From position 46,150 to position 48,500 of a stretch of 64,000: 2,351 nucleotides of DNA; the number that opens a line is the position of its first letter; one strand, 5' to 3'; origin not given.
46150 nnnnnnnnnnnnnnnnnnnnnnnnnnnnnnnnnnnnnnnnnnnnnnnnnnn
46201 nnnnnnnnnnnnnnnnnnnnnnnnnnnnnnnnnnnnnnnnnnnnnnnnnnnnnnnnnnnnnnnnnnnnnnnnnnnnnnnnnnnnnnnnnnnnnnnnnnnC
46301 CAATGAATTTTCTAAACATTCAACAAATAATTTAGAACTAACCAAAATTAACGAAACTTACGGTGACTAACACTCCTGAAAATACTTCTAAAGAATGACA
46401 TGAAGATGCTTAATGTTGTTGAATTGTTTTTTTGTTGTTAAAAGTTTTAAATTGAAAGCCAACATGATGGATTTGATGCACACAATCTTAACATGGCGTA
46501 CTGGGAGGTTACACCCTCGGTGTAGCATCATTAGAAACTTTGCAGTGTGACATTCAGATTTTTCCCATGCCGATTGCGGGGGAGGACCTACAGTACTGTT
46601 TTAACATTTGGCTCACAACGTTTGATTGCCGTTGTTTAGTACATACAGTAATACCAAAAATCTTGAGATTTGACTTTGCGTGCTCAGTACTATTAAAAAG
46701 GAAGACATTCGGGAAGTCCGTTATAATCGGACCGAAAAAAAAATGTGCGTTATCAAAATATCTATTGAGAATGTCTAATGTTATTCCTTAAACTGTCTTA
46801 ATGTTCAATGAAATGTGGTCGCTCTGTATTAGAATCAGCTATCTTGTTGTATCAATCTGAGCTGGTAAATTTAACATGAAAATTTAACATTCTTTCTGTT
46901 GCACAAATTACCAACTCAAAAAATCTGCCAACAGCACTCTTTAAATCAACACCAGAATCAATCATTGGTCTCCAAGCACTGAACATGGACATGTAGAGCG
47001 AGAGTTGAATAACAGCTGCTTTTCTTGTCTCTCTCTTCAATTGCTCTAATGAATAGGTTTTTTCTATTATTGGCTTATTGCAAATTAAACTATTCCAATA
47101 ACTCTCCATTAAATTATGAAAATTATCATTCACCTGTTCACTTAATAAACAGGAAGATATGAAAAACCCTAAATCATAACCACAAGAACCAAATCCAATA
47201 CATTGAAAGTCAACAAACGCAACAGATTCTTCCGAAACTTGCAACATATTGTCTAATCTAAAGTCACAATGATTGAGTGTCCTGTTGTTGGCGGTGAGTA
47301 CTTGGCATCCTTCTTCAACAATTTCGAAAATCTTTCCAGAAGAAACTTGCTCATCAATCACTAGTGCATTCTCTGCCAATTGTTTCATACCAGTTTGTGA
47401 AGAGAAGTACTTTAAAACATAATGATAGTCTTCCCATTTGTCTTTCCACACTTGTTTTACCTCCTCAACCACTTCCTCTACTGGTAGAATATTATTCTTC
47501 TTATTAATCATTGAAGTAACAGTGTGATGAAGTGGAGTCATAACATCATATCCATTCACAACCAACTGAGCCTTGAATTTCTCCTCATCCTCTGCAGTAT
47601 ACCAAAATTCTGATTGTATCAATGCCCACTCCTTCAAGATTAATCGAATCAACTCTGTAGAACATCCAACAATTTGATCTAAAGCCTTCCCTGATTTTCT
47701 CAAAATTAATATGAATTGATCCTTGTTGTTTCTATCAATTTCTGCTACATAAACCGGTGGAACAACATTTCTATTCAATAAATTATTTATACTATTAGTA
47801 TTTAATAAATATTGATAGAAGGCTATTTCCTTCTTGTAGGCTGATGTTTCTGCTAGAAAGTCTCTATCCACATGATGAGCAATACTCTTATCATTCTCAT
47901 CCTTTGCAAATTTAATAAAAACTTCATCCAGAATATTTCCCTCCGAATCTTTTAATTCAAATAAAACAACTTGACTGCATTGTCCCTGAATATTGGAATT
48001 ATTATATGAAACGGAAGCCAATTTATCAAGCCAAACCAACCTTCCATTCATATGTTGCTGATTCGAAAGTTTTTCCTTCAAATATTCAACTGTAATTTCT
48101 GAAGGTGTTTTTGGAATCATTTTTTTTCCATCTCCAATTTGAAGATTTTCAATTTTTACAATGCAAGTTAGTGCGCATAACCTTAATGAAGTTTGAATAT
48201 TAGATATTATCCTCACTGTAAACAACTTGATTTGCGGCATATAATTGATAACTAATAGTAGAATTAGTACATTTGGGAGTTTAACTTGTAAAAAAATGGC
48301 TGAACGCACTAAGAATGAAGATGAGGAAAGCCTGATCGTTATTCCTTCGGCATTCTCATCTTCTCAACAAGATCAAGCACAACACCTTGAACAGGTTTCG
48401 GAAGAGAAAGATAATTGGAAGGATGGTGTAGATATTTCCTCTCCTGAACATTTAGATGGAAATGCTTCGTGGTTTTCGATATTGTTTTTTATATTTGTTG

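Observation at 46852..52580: Head-to-head EcKL/CHK-like small-molecule kinase and ABCC exporter sharing a 175-bp intergenic region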

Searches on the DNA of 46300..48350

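Call 61: search_rna_families(source=window, start=46300, end=48350, threshold=evalue, max_evalue=1)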
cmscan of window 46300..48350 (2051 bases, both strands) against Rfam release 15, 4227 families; matches with E-value up to 1: 2.
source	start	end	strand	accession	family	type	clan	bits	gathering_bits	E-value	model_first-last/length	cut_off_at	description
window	47544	47595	-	RF01306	sR52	Gene; snRNA; snoRNA; CD-box;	-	21.1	50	0.15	1-60/60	no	Small nucleolar RNA sR52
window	46845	46933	-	RF00828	mir-75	Gene; miRNA;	-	20.8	60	0.38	1-92/92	no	mir-75 microRNA precursor family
